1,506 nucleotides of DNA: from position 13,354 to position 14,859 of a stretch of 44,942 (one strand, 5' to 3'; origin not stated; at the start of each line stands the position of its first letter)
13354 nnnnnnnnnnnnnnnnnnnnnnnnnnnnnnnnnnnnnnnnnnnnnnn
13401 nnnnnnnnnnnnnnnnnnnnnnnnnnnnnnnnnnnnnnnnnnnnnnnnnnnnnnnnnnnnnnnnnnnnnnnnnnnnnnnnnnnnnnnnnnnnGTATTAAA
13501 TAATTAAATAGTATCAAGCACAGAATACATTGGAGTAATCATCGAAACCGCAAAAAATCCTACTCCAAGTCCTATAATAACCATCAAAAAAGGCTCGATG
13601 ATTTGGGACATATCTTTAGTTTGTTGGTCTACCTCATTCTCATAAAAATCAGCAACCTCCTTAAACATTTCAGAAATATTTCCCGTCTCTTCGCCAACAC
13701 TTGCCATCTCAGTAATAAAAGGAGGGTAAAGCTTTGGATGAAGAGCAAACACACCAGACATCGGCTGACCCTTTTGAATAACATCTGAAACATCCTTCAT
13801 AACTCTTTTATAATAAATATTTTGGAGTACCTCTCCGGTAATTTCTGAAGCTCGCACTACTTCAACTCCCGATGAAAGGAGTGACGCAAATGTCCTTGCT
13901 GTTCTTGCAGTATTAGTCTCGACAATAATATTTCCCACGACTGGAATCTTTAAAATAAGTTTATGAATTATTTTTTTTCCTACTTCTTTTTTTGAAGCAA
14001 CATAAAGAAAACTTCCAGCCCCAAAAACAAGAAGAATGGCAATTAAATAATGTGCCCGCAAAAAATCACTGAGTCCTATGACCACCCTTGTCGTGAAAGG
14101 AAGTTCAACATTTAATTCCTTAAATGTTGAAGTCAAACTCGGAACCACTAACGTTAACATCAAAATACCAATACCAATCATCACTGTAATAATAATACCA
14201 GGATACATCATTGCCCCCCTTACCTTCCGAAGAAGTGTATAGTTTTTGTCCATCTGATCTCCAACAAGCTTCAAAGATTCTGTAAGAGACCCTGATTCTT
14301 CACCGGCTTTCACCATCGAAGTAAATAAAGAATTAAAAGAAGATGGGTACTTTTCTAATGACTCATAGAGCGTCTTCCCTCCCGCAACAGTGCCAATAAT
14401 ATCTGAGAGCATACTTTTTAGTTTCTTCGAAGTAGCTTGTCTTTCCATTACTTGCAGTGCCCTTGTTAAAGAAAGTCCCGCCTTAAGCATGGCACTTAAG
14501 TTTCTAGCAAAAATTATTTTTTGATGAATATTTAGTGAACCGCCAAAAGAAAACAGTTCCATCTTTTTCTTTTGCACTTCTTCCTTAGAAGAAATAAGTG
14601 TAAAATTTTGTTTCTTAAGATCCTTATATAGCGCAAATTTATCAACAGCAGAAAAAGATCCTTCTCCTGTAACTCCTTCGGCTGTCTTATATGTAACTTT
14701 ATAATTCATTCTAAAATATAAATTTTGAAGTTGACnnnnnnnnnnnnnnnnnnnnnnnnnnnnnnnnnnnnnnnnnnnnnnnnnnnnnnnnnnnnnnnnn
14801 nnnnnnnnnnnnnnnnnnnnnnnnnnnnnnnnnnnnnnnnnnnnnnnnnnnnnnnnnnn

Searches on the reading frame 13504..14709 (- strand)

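Call 11: search_protein_families(library=pfam, proteins=[window:13504-14709:-])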
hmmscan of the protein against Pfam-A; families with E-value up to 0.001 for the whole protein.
window:13504-14709:- (401 aa): 1 family
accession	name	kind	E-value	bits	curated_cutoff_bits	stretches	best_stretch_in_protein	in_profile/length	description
PF00482.28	T2SSF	-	5.4e-57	191.6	25.2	2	67-190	1-125/125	Type II secretion system (T2SS), protein F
